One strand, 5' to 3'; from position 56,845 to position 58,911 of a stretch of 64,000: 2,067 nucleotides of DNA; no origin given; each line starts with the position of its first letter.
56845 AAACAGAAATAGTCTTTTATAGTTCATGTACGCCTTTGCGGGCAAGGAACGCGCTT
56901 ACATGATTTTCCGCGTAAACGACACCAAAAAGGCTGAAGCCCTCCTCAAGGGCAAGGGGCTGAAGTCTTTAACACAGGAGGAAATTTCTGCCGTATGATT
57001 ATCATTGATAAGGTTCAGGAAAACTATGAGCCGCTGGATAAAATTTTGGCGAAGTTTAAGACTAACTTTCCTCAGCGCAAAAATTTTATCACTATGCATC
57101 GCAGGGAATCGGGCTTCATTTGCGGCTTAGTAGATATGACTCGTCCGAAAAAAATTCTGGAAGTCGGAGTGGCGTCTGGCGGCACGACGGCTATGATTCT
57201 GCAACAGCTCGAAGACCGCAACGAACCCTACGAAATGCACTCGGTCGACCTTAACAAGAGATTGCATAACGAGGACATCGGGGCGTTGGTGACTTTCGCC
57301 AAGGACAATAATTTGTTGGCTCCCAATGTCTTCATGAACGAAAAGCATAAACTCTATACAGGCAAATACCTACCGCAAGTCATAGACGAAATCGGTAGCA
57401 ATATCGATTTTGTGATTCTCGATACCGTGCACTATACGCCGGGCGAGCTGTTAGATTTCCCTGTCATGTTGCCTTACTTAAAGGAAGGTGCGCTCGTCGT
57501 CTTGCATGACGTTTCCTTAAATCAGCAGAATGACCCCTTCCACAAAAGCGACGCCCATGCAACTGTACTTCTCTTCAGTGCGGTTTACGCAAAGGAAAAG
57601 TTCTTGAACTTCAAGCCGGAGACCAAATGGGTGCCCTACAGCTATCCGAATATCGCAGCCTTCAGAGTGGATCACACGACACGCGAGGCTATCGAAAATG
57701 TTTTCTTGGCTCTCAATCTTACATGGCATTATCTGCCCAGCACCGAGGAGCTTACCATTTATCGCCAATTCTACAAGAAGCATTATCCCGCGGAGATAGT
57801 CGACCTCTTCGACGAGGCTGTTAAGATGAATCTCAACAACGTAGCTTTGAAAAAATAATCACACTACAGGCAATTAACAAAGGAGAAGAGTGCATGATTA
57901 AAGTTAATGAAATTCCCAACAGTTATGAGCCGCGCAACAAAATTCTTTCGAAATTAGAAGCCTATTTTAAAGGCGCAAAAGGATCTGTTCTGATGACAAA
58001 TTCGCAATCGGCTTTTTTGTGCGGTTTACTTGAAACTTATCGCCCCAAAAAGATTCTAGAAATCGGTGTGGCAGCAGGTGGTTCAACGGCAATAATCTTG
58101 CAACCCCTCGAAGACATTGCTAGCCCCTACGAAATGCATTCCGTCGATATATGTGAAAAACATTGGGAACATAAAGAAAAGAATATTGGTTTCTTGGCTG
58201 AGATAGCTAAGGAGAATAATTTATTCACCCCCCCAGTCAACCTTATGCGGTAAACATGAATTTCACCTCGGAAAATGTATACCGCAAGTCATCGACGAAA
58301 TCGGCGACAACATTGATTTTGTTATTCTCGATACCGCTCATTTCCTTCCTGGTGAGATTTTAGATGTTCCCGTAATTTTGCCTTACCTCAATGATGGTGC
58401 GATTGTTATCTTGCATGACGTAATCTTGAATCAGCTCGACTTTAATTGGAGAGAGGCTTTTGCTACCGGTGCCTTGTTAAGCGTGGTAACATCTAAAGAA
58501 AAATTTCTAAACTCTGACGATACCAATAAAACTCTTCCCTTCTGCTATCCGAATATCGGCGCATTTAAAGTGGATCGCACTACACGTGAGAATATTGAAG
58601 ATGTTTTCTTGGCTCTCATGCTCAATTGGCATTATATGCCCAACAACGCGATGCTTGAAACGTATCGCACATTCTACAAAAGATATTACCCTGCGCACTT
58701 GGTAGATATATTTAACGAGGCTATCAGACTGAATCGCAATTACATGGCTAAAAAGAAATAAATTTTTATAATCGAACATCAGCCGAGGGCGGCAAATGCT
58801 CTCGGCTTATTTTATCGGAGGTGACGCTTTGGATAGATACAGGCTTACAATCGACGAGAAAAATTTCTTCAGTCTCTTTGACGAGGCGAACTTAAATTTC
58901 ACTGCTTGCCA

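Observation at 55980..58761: Three tandem SAM-methyltransferase paralogs, two interrupted at a conserved poly-C tract: candidate phase-variable genes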

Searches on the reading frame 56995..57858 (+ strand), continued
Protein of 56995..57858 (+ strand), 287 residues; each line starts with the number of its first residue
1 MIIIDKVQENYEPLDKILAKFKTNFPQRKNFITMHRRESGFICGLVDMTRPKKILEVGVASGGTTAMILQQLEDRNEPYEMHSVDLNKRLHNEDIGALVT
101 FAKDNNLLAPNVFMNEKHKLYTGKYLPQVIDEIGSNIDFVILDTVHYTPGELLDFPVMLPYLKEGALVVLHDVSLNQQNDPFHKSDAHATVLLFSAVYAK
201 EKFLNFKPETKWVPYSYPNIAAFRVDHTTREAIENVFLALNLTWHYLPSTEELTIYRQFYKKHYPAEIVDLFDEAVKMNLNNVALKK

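Call 40: predict_structure(alignment_id=A2)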
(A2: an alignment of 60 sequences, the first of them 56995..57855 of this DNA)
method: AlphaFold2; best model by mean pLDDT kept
length: 287 residues; sequences in the alignment: 60
mean_pLDDT: 93.8   pTM: 0.92
mean pLDDT of the five models: 93.8, 93.7, 93.6, 93.5, 93.4
residues with pLDDT >= 90: 235; 70-90: 48; 50-70: 4; < 50: 0
segments of 3 or more residues with pLDDT < 50: none
pLDDT, mean of each block of 10 residues (from residue 1): 89 97 92 91 97 97 97 95 96 94 94 90 97 98 95 98 98 85 82 96 90 85 97 98 93 98 98 97 85
secondary structure, 60 per line:
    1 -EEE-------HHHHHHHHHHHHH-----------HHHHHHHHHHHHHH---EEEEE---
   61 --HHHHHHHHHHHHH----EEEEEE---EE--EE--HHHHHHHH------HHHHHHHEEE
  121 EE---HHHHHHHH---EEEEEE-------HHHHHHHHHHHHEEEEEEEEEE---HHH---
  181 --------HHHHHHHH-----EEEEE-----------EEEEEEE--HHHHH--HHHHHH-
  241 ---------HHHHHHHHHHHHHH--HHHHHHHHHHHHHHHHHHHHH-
elements in order: E2-4 H12-24 H36-49 E53-57 H63-75 E80-85 H97-104 H111-117 E118-122 H126-133 E137-142 H150-161 E162-171 H189-196 E202-206 E218-224 H227-231 H234-239 H250-263 H266-286
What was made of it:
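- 56995..57858 (+): Paralog 2 (P2). It is intact, has no tract and is present in every strain examined. The closest species has a 92% identical ortholog as its only copy. Structure model has pLDDT 93.8 (call 40).
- The tract codons fall in a loop between helices 97-104 and 111-117 of a confident model (pLDDT 93.8, call 40).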

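Call 43: fold_search(model_id=the predicted structure, library=pdb)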
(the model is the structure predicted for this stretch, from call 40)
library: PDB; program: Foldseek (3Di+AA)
matches with E <= 10: 1525; with E <= 0.001: 424
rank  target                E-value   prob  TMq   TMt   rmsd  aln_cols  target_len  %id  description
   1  6jcl_G                3.4e-09  1.00  0.51  0.65   4.7       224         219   13  Crystal structure of cofactor-bound Rv0187 from MTB (released 2019-12-11)
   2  6jcl_D                7.9e-09  1.00  0.50  0.64   4.8       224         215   13  Crystal structure of cofactor-bound Rv0187 from MTB (released 2019-12-11)
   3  6jcl_H                8.9e-09  1.00  0.51  0.65   4.8       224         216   13  Crystal structure of cofactor-bound Rv0187 from MTB (released 2019-12-11)
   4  6jcl_B                1.5e-08  1.00  0.49  0.62   5.0       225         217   15  Crystal structure of cofactor-bound Rv0187 from MTB (released 2019-12-11)
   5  5zw3_A                2.5e-08  1.00  0.47  0.62   5.3       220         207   13  Crystal Structure of TrmR from B. subtilis (released 2018-07-11)
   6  3tfw_B                4.0e-08  1.00  0.48  0.59   5.1       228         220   16  Crystal structure of a putative O-methyltransferase from Klebsiella pneumoniae (released 2011-09-28)
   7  3ntv_A                4.2e-08  1.00  0.46  0.59   6.5       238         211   16  Crystal structure of a putative caffeoyl-CoA O-methyltransferase from Staphylococcus aureus (released 2011-07-06)
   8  6jcl_A                5.4e-08  1.00  0.50  0.62   5.1       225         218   13  Crystal structure of cofactor-bound Rv0187 from MTB (released 2019-12-11)
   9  3tfw_A                6.4e-08  1.00  0.46  0.57   5.4       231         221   16  Crystal structure of a putative O-methyltransferase from Klebsiella pneumoniae (released 2011-09-28)
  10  5n5d_B                6.8e-08  1.00  0.47  0.58   6.1       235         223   14  Crystal Structure of the O-Methyltransferase TomG from Streptomyces achromogenes involved in Tomaymycin synthesis in c (released 2017-09-20)
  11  3ntv_B                7.3e-08  1.00  0.46  0.60   6.4       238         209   14  Crystal structure of a putative caffeoyl-CoA O-methyltransferase from Staphylococcus aureus (released 2011-07-06)
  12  4oa8_B                7.7e-08  1.00  0.49  0.63   5.8       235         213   15  X-ray crystal structure of O-methyltransferase from Anaplasma phagocytophilum in apo form (released 2014-01-15)
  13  6jcl_C                9.2e-08  1.00  0.50  0.63   5.0       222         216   13  Crystal structure of cofactor-bound Rv0187 from MTB (released 2019-12-11)
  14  8c9s_A                9.2e-08  1.00  0.46  0.56   5.9       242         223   15  Catechol O-methyltransferase from Streptomyces avermitilis in complex with SAH (released 2023-04-05)
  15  5zw4_A                9.8e-08  1.00  0.49  0.62   4.8       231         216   13  Crystal structure of tRNA bound TrmR (released 2018-07-11)
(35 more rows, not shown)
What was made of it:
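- On Phase-variable DNA methyltransferase (phasevarion Mod/HsdM type): The fold is of the O-methyltransferase type (call 43).
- Closest known: Cation-dependent class I O-methyltransferases. Same: The Rossmann fold matches, with Foldseek probability 1.0 and target-normalised TM of 0.57-0.66 for the closest hits (call 43).
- The Foldseek top hits are cation-dependent O-methyltransferases: Rv0187, TrmR, CCoAOMT and COMT (call 43). The fold matches small-molecule and cation-dependent O-methyltransferases (call 43).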

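Call 46: search_protein_families(library=pfam, proteins=[L036:430-1581:+, L036:1569-2840:+, L036:2866-4053:+, L036:4115-5422:+, L036:5453-6577:+, L046:746-1612:+, L046:1682-2494:+, L046:2800-4089:+, L046:4881-6146:+, L091:798-2003:+], max_evalue=0.001)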
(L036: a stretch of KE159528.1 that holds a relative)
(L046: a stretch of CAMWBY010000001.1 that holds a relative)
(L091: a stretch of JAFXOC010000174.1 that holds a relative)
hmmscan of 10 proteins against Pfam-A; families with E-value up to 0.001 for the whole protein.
L036:430-1581:+ (383 aa): 2 families
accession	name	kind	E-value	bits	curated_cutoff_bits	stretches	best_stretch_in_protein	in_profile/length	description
PF04055.27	Radical_SAM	-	5e-10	40.2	29.5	1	129-237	2-111/166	Radical SAM superfamily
PF13353.11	Fer4_12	-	3.9e-07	30.9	22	1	128-244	9-122/137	4Fe-4S single cluster domain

L036:1569-2840:+ (423 aa): 4 families
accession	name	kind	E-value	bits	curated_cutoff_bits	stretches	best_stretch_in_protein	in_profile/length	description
PF00534.26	Glycos_transf_1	-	2.4e-17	63.5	26.4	1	215-378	5-157/172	Glycosyl transferases group 1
PF13692.12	Glyco_trans_1_4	-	7e-16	59.2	27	1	226-377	2-140/142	Glycosyl transferases group 1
PF13439.12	Glyco_transf_4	-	1.5e-08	35.3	28.5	1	32-201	2-156/170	Glycosyltransferase Family 4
PF13579.12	Glyco_trans_4_4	-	1.1e-05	26.2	29.7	1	32-195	1-144/158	Glycosyl transferase 4-like domain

L036:2866-4053:+ (395 aa): 1 family
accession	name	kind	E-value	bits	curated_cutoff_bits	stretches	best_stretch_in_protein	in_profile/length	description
PF13578.12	Methyltransf_24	-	4.5e-12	47.2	26.3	1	60-175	1-105/105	Methyltransferase domain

L036:4115-5422:+ (435 aa): 1 family
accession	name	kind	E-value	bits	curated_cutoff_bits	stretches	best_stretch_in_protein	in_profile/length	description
PF18572.7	T6PP_N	-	0.00099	19.5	25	0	368-390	1-23/99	Trehalose-6-phosphate phosphatase N-terminal helical bundle domain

L036:5453-6577:+ (374 aa): 5 families
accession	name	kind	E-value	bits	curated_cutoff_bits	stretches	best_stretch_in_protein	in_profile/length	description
PF01041.23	DegT_DnrJ_EryC1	-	1.3e-115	386.9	19.8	1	13-366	5-359/360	DegT/DnrJ/EryC1/StrS aminotransferase family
PF01053.26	Cys_Met_Meta_PP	-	5.8e-07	28.8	27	1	32-208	51-226/381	Cys/Met metabolism PLP-dependent enzyme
PF00155.27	Aminotran_1_2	-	2.5e-05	24.1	19.7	1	36-129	45-154/361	Aminotransferase class I and II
PF01212.27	Beta_elim_lyase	-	9.3e-05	22.3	27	1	33-271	32-274/288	Beta-eliminating lyase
PF00266.25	Aminotran_5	-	0.00084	18.8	21.5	0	52-159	65-180/371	Aminotransferase class-V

L046:746-1612:+ (288 aa): 1 family
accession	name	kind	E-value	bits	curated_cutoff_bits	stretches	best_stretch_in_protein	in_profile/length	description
PF01531.22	Glyco_transf_11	-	1.3e-25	90.7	23.9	1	115-286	121-295/298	Glycosyl transferase family 11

L046:1682-2494:+ (270 aa): 1 family
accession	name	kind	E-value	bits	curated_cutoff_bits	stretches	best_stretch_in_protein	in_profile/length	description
PF00535.33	Glycos_transf_2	-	2.5e-10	41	23.3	1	10-138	6-130/168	Glycosyl transferase family 2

L046:2800-4089:+ (429 aa): 1 family
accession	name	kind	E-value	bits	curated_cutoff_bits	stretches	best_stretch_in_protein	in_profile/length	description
PF13578.12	Methyltransf_24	-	1.1e-08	36.4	26.3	1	89-204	1-105/105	Methyltransferase domain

L046:4881-6146:+ (421 aa): 4 families
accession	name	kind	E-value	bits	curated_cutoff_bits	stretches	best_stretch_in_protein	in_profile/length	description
PF00535.33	Glycos_transf_2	-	3.2e-36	125.2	23.3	1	5-123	1-119/168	Glycosyl transferase family 2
PF10111.15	Glyco_tranf_2_2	-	7.4e-15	55.6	27.3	1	5-104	1-103/276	Glycosyltransferase like family 2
PF13641.12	Glyco_tranf_2_3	-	2.1e-08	34.9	27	1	4-121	3-123/230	Glycosyltransferase like family 2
PF08484.17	Methyltransf_14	-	0.00078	19.7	23.5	0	323-407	54-141/160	C-methyltransferase C-terminal domain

L091:798-2003:+ (401 aa): 1 family
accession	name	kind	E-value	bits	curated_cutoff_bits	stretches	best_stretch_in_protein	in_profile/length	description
PF05050.19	Methyltransf_21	-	0.00024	21.7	22.7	1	268-329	101-163/173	Methyltransferase FkbM domain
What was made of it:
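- On Glycan-modifying O-methyltransferase: Met for the Lachnospiraceae relatives L036 and L046, whose neighbours are GT1, GT2, GT11 and DegT genes (call 46).
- Lachnospiraceae members with G10 and G9 tracts lie among GT1/GT4, GT2, GT11, DegT and radical-SAM genes (call 46).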

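Call 67: search_protein_families(library=padloc, proteins=[window:56995-57855:+, P0135, L036:2866-4053:+], max_evalue=0.01)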
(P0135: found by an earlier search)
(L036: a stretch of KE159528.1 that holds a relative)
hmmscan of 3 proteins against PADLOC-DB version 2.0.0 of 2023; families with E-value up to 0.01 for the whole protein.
window:56995-57855:+ (287 aa): 1 family
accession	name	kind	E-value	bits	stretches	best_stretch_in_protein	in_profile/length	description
PDLC04134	mad2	-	5.7e-05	20.1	1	24-93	265-328/492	mads_2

P0135 (291 aa): 0 families

L036:2866-4053:+ (395 aa): 2 families
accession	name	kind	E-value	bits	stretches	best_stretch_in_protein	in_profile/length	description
PDLC01822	CARF2--CARF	-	0.006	14.4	0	257-337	63-142/201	-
PDLC04134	mad2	-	0.0099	12.7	0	39-101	275-331/492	mads_2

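Call 68: search_protein_families(library=phrogs, proteins=[window:56995-57855:+, P0135, L036:2866-4053:+], max_evalue=0.001)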
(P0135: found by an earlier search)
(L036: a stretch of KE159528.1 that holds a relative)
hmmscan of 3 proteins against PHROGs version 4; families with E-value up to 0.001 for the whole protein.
window:56995-57855:+ (287 aa): 1 family
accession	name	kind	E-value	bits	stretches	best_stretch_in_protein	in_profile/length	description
phrog_2675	-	other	0.0005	19.6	1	50-175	316-445/599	DNA methyltransferase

P0135 (291 aa): 1 family
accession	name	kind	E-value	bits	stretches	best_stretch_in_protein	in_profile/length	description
phrog_2675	-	other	5.9e-05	22.7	1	50-185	317-450/599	DNA methyltransferase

L036:2866-4053:+ (395 aa): 1 family
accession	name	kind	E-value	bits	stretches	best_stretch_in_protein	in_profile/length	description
phrog_2675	-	other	7.9e-05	22.3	1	46-179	309-447/599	DNA methyltransferase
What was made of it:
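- There are weak hits to PADLOC mad2 (E = 6e-5) and to phrog_2675, annotated as DNA methyltransferase (E about 1e-4) (calls 67, 68).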

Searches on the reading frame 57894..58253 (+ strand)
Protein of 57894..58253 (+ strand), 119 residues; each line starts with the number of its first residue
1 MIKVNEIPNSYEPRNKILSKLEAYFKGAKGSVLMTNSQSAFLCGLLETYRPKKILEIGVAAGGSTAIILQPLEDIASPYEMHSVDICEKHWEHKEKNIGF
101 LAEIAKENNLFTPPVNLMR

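Call 18: find_encoding_contigs(protein=window:57894-58253:+, flank=3000, max_places=10)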
Protein window:57894-58253:+ (119 aa): 13 contigs read that carry it; 6 places shown.
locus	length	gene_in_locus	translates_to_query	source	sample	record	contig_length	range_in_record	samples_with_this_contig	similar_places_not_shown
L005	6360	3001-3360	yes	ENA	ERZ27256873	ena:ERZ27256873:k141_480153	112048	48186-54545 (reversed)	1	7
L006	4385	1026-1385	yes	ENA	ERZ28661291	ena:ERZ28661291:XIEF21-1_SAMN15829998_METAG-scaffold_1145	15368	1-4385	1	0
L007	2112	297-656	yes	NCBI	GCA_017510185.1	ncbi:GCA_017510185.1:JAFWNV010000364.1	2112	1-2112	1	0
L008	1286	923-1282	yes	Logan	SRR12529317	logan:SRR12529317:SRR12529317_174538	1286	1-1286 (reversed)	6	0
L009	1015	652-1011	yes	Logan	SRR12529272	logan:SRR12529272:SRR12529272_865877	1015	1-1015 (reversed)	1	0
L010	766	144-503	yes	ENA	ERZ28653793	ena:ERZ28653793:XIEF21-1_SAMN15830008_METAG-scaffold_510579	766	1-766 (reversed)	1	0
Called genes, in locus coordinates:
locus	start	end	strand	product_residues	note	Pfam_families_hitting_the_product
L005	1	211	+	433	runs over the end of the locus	PF00501:AMP-binding, PF04443:LuxE (weak), PF14535:AMP-binding_C_2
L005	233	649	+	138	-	PF12098:DUF3574 (weak)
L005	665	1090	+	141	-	PF01842:ACT, PF13291:ACT_4 (faint), PF19571:ACT_8, PF22629:ACT_AHAS_ss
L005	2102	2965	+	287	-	PF13578:Methyltransf_24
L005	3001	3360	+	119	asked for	-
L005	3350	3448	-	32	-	-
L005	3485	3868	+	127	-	-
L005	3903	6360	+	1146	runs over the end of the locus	PF02811:PHP, PF07733:DNA_pol3_alpha, PF17657:DNA_pol3_finger, PF14579:HHH_6, PF12836:HHH_3 (weak)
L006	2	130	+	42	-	?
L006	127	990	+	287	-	PF13578:Methyltransf_24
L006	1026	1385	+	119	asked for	-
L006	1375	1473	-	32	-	-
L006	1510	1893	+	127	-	-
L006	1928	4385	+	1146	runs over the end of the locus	PF02811:PHP, PF07733:DNA_pol3_alpha, PF17657:DNA_pol3_finger, PF14579:HHH_6, PF12836:HHH_3 (weak)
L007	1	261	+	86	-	?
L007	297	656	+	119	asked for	-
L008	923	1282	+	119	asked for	-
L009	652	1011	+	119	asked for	-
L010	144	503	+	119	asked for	-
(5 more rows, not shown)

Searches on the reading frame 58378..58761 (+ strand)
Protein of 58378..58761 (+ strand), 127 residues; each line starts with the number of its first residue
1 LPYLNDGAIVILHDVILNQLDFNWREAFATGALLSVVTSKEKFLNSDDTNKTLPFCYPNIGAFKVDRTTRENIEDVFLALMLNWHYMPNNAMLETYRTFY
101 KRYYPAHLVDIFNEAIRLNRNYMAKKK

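Call 19: find_encoding_contigs(protein=window:58378-58761:+, flank=3000, max_places=10)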
Protein window:58378-58761:+ (127 aa): 9 contigs read that carry it; 2 places shown.
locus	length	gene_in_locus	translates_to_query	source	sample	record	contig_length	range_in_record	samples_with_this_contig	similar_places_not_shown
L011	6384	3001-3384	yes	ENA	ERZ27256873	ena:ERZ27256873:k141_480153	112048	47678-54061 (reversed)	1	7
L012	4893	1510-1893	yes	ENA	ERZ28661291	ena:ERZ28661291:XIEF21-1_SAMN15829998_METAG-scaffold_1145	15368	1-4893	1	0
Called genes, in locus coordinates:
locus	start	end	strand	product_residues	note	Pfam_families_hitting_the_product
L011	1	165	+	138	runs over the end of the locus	PF12098:DUF3574 (weak)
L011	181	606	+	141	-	PF01842:ACT, PF13291:ACT_4 (faint), PF19571:ACT_8, PF22629:ACT_AHAS_ss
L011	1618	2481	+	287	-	PF13578:Methyltransf_24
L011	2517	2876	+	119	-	-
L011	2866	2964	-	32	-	-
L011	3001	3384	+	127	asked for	-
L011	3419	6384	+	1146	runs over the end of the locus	PF02811:PHP, PF07733:DNA_pol3_alpha, PF17657:DNA_pol3_finger, PF14579:HHH_6, PF12836:HHH_3 (weak)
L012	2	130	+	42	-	?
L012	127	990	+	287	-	PF13578:Methyltransf_24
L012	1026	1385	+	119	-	-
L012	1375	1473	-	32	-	-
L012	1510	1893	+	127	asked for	-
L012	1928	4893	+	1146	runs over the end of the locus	PF02811:PHP, PF07733:DNA_pol3_alpha, PF17657:DNA_pol3_finger, PF14579:HHH_6, PF12836:HHH_3 (weak)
